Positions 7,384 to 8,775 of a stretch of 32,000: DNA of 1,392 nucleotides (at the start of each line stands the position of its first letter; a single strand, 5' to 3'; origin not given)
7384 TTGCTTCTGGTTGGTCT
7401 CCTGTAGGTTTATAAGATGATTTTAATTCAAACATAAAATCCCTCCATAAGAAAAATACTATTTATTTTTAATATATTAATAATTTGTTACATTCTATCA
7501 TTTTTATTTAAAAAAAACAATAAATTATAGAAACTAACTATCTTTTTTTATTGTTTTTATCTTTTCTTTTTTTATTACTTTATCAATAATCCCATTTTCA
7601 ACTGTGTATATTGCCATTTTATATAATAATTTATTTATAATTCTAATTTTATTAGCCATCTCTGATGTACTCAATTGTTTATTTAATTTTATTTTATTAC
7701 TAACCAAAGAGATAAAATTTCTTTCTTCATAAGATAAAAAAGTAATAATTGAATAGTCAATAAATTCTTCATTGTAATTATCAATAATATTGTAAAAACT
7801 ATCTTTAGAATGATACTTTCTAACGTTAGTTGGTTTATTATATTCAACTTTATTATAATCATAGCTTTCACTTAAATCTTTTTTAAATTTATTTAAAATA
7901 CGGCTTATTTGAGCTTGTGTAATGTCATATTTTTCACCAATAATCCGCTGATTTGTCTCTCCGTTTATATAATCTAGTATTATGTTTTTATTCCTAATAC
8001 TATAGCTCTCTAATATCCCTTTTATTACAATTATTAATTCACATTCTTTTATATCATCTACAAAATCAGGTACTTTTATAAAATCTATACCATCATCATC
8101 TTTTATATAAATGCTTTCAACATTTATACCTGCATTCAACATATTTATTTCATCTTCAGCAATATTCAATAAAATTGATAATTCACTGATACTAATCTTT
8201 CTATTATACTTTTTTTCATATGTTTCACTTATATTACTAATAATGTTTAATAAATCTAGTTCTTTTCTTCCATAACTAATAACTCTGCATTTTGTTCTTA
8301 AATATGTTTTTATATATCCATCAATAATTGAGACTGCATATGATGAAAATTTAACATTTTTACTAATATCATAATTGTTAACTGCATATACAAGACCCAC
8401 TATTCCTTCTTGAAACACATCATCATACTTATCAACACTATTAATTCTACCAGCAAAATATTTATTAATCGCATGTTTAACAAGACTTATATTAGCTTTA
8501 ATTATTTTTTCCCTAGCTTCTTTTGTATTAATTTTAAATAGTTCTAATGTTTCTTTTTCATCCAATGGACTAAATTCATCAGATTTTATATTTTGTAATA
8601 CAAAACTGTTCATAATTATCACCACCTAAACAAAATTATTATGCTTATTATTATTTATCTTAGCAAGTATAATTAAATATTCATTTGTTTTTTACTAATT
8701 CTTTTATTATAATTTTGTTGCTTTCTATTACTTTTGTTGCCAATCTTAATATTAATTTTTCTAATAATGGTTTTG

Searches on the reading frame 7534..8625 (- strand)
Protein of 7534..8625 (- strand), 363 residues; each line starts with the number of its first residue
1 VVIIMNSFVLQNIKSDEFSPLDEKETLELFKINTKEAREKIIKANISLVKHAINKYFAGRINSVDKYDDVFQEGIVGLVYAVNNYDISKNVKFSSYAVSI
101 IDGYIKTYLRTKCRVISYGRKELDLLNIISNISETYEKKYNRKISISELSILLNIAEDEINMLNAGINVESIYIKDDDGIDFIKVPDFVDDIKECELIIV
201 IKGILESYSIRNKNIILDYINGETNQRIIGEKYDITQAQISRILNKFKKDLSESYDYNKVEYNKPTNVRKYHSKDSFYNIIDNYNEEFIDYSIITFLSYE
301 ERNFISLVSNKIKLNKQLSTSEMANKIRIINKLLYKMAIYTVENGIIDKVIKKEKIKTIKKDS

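Call 5: search_protein_families(library=ncbifam, proteins=[window:7534-8625:-], max_evalue=0.01)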
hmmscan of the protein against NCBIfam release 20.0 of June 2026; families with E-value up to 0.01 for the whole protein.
window:7534-8625:- (363 aa): 49 families (the best 25 are shown)
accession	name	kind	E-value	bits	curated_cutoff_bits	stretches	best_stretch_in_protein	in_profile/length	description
TIGR02980.1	SigBFG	subfamily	1.8e-32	112.9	234.35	1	35-253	2-224/227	SigB/SigF/SigG family RNA polymerase sigma factor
TIGR02885.1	spore_sigF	equivalog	4.2e-28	98.7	321.45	1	30-252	5-228/231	RNA polymerase sporulation sigma factor SigF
NF004052.0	PRK05572.1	subfamily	3.4e-27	95.5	311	1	11-253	7-248/252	SigF/SigG family RNA polymerase sporulation sigma factor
NF006071.0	PRK08215.1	equivalog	7.8e-27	94.5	372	1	21-245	19-247/258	RNA polymerase sporulation sigma factor SigG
TIGR02850.1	spore_sigG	equivalog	1.1e-22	80.7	457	1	24-244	22-243/254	RNA polymerase sporulation sigma factor SigG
TIGR02937.1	sigma70-ECF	superfamily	2.1e-21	76.2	42.9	1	36-253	1-163/165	sigma-70 family RNA polymerase sigma factor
NF005644.0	PRK07408.1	subfamily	4.1e-21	75.8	261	1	32-161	23-149/258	RNA polymerase sigma factor SigF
TIGR02941.1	Sigma_B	equivalog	3.3e-18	66.1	315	1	31-252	24-250/255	RNA polymerase sigma factor SigB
TIGR02479.1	FliA_WhiG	subfamily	2.5e-17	63.4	189.6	1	42-251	2-219/224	FliA/WhiG family RNA polymerase sigma factor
NF005514.0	PRK07122.1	subfamily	2.4e-15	56.4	372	1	32-252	36-260/264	RNA polymerase sigma factor SigF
NF005413.0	PRK06986.1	subfamily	5.4e-15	55.9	201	1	28-254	5-235/241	RNA polymerase sigma factor FliA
TIGR02997.1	Sig70-cyanoRpoD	subfamily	1e-13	51.2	384.5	1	33-164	71-198/298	RNA polymerase sigma factor, RpoD/SigA family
NF041931.2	MzaA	equivalog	1.2e-13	50.8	800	1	22-216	461-662/726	MZA anti-phage system associated sigma-70 family RNA polymerase sigma factor MzaA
NF005920.0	PRK07921.1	subfamily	4.2e-13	49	464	1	22-164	76-214/328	RNA polymerase sigma factor SigB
NF005809.0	PRK07670.1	equivalog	4.4e-13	49.3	326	1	34-163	21-146/255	FliA/WhiG family RNA polymerase sigma factor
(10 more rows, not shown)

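Call 9: search_protein_families(library=pfam, proteins=[window:7534-8625:-], max_evalue=0.00001)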
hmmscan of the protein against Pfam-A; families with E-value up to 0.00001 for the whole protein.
window:7534-8625:- (363 aa): 1 family
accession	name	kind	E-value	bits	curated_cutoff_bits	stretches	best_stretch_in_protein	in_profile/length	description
PF04542.20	Sigma70_r2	-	1.8e-11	44.1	24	1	42-112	2-68/71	Sigma-70 region 2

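Call 37: search_protein_families(library=padloc, proteins=[window:7534-8625:-], max_evalue=0.01)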
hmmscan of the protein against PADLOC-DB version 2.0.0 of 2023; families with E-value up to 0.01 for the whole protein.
window:7534-8625:- (363 aa): 1 family
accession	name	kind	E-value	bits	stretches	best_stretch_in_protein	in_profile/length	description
PDLC02203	MzaA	-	2.8e-09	33.8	1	22-110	415-499/683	-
